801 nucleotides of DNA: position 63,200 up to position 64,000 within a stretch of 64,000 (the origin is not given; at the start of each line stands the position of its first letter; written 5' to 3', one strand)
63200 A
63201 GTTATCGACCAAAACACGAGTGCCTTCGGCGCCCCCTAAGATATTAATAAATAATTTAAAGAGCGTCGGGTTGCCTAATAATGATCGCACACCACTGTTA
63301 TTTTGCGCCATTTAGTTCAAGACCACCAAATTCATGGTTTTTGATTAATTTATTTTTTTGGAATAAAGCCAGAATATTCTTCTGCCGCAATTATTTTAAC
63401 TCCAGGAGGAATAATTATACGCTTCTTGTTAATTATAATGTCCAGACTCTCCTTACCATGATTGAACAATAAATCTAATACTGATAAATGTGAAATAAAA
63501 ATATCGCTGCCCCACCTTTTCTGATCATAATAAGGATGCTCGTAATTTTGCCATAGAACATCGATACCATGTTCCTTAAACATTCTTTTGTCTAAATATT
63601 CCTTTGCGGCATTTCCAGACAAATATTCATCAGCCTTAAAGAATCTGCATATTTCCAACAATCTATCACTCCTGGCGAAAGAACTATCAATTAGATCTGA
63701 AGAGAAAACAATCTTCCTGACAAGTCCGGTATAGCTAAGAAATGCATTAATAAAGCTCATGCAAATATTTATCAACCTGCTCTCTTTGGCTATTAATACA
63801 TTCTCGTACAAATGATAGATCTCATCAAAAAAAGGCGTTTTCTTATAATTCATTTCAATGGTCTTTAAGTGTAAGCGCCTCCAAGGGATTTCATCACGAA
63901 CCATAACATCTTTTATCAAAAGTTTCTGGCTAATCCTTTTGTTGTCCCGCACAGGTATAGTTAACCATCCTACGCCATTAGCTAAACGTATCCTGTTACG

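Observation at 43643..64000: GT-C-dense glycan island with a polyprenyl-phosphate GT2 but no recognisable Wzx/Wzy/ABC or initiating transferase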

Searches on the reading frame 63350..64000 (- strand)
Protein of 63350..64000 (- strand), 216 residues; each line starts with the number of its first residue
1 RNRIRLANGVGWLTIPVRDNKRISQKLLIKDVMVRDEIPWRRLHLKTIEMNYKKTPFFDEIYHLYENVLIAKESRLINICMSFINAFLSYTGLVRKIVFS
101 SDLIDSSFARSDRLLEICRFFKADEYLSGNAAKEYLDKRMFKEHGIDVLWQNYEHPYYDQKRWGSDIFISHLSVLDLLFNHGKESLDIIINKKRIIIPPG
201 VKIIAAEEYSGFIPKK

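Call 7: search_protein_families(library=pfam, proteins=[window:63350-64000:-], max_evalue=0.01)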
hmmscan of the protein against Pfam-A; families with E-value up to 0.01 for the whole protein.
window:63350-64000:- (216 aa): 1 family
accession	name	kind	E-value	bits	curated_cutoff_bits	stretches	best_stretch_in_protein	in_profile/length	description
PF08889.16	WbqC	-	2.2e-50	172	21.3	1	1-187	36-217/218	WbqC-like protein family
